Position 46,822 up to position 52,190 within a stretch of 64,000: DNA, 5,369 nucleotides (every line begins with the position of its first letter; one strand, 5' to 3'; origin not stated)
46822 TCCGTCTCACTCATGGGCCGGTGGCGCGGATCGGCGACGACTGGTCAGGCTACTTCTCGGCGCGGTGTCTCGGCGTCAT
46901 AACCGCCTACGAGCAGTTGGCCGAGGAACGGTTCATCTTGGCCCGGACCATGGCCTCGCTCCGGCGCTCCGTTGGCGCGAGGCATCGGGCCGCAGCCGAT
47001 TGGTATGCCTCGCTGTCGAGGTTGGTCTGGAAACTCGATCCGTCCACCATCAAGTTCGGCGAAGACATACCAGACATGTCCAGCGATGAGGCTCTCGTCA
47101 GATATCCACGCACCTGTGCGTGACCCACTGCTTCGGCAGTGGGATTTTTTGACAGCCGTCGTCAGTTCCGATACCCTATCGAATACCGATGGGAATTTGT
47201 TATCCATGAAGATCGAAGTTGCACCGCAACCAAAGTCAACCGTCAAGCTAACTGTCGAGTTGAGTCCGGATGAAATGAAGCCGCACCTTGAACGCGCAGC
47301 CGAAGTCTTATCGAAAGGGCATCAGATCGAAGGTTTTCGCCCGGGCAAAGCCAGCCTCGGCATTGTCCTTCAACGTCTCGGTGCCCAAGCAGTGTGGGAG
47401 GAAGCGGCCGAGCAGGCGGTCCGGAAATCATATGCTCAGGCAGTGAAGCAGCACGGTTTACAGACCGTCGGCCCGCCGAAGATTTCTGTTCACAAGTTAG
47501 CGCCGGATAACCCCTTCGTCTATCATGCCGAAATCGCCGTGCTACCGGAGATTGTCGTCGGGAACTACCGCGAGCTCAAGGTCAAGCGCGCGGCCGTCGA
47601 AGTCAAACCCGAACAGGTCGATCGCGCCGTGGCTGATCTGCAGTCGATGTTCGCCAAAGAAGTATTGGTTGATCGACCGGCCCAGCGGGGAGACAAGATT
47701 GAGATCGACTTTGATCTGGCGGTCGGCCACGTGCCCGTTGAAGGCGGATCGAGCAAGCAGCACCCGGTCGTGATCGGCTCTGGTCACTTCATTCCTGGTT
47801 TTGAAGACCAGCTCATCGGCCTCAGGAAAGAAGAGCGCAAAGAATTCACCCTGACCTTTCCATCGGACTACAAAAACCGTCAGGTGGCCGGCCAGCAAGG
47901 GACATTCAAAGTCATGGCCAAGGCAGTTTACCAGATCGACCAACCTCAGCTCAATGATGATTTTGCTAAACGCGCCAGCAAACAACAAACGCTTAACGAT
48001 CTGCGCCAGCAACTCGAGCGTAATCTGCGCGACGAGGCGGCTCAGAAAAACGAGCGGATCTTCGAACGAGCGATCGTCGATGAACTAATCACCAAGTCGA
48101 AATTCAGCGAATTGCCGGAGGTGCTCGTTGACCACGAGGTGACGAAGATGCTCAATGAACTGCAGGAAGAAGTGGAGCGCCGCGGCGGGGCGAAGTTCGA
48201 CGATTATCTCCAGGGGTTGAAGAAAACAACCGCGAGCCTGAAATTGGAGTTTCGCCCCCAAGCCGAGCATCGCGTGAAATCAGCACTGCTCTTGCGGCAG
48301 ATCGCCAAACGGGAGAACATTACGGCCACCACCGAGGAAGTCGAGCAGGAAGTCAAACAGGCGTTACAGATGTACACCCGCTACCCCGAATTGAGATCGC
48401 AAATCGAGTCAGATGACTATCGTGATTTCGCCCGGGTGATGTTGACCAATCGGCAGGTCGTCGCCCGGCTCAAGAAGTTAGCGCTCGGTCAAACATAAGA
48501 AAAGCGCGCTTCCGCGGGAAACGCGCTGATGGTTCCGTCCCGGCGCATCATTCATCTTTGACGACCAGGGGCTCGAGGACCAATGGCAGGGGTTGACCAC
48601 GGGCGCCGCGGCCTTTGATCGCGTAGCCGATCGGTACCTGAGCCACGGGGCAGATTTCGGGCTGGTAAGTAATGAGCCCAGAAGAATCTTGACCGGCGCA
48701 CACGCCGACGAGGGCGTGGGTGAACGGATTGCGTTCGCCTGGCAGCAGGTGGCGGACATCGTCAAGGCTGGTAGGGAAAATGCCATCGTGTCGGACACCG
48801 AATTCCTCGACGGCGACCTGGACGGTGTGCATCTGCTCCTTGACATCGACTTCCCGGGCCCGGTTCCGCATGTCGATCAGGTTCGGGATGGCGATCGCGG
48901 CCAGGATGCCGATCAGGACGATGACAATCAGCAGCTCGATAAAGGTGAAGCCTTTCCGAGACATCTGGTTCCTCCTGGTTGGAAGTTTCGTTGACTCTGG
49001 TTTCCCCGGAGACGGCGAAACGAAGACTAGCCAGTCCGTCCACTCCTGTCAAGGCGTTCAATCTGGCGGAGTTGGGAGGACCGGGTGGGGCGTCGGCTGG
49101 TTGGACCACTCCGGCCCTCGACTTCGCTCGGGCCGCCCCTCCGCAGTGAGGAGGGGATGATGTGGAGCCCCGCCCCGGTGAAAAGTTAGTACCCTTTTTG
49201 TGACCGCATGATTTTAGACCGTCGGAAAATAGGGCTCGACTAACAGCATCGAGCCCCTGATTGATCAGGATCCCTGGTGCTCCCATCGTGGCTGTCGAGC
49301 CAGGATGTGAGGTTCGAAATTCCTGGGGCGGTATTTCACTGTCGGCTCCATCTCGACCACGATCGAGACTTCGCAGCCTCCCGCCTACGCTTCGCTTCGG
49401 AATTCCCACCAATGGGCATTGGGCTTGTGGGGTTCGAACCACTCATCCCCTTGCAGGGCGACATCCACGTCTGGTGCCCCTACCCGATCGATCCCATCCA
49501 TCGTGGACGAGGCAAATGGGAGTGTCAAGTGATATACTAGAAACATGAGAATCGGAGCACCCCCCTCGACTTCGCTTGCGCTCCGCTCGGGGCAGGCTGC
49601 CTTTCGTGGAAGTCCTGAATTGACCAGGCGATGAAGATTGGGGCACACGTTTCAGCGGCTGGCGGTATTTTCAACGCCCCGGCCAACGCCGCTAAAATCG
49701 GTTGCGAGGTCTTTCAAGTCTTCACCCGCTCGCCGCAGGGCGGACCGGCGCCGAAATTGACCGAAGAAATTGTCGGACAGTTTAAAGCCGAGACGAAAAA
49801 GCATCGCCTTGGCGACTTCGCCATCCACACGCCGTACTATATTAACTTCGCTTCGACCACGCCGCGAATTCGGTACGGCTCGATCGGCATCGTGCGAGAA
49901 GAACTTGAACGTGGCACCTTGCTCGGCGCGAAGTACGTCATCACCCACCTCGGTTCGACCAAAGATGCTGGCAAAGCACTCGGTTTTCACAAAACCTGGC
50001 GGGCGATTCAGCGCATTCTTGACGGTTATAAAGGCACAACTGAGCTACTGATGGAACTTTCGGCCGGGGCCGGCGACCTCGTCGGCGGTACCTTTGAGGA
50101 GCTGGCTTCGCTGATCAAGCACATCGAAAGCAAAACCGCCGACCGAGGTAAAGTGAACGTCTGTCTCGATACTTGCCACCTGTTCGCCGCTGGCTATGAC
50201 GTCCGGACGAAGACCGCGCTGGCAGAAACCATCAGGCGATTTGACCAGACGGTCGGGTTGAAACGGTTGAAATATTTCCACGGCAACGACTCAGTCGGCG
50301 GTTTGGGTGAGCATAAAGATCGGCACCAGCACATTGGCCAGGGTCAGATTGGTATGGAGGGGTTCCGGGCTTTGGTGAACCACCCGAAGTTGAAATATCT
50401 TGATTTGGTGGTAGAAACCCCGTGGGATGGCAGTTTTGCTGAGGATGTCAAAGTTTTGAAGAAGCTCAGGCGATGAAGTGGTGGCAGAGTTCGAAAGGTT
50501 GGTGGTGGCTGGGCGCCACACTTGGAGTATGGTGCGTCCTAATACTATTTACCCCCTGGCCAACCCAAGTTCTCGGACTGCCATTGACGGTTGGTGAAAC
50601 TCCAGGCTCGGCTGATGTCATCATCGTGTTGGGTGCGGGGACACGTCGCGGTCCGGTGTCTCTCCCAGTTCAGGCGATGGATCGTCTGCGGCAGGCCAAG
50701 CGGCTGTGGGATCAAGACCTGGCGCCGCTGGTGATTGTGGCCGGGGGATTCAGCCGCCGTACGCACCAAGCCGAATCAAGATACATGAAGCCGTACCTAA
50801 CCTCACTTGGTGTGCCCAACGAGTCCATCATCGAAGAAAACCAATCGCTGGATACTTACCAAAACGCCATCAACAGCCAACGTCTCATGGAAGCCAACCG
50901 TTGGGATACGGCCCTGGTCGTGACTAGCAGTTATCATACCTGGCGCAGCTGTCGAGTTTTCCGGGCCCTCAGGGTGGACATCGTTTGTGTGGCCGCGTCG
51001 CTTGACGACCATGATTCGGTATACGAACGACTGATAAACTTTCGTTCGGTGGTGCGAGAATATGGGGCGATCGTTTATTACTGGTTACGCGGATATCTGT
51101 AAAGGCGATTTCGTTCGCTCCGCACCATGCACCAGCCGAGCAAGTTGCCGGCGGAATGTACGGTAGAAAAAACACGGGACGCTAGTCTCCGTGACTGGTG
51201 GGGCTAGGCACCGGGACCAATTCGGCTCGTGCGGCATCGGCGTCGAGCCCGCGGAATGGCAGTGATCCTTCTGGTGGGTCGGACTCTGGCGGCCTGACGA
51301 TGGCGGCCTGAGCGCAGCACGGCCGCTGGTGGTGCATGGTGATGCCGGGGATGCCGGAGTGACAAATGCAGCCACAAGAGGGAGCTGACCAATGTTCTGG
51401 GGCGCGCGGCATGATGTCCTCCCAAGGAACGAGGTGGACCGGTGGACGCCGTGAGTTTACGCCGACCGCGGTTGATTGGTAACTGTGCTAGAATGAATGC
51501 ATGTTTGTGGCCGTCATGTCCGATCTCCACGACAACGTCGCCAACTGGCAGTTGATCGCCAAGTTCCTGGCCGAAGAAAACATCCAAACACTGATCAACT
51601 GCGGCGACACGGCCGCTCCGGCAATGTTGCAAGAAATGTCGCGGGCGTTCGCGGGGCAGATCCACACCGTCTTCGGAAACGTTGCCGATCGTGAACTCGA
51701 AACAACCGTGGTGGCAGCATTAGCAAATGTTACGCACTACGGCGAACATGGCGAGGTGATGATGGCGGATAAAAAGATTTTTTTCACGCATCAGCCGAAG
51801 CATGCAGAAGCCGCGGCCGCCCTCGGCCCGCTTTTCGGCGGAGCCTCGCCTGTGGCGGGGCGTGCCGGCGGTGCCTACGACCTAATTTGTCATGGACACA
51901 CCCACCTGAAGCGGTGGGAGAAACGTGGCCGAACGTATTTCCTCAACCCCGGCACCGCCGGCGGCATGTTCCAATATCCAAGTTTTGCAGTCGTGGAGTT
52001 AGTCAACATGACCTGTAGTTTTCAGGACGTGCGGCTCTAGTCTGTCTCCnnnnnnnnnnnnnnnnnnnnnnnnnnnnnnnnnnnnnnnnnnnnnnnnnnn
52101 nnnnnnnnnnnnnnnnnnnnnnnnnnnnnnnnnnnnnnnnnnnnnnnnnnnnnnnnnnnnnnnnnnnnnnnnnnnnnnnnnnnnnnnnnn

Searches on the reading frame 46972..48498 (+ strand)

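Call 23: search_protein_families(library=pfam, proteins=[window:46972-48498:+], max_evalue=0.00001)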
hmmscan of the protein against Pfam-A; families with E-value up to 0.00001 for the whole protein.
window:46972-48498:+ (508 aa): 3 families
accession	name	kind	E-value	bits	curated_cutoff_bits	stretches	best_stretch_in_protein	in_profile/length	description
PF05697.18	Trigger_N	-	3.2e-34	118.7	22.2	1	79-222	1-143/144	Bacterial trigger factor protein (TF)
PF05698.19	Trigger_C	-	4.3e-27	95.6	22.7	1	340-500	1-160/162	Bacterial trigger factor protein (TF) C-terminus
PF00254.34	FKBP_C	-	1.4e-10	41.7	21.1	1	235-322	3-91/94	FKBP-type peptidyl-prolyl cis-trans isomerase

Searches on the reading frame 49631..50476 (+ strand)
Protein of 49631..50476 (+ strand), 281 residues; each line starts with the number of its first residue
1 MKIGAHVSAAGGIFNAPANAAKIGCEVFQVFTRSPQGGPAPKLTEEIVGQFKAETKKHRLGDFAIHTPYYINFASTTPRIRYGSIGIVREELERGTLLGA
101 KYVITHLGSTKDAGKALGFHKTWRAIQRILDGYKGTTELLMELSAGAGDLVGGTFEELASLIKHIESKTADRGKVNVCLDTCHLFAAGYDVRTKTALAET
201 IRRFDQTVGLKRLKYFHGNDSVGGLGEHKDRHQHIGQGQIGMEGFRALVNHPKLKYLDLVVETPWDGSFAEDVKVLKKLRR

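Call 23: search_protein_families(library=pfam, proteins=[window:49631-50476:+], max_evalue=0.00001)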
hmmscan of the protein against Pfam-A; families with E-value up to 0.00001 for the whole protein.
window:49631-50476:+ (281 aa): 1 family
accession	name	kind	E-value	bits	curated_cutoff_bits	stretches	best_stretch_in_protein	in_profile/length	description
PF01261.30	AP_endonuc_2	-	1.7e-39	136.4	31.1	1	18-278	2-248/249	Xylose isomerase-like TIM barrel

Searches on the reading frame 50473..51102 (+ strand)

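Call 23: search_protein_families(library=pfam, proteins=[window:50473-51102:+], max_evalue=0.00001)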
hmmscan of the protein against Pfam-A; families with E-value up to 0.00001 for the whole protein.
window:50473-51102:+ (209 aa): 1 family
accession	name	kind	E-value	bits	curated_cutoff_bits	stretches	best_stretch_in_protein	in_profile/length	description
PF02698.23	DUF218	-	3.3e-28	98.7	27.6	1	48-198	1-132/133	DUF218 domain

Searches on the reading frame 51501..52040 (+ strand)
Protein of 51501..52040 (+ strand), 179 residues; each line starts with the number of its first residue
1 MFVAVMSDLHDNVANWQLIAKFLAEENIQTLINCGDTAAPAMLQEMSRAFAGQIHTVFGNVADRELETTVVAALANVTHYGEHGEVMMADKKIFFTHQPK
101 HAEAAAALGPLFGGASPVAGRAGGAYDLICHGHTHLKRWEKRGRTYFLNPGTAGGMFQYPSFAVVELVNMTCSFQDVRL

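Call 23: search_protein_families(library=pfam, proteins=[window:51501-52040:+], max_evalue=0.00001)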
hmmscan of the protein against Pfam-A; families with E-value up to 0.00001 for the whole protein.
window:51501-52040:+ (179 aa): 1 family
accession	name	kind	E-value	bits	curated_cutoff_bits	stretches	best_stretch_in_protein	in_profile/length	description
PF12850.12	Metallophos_2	-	6.9e-26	91.5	27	1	1-168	1-152/154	Calcineurin-like phosphoesterase superfamily domain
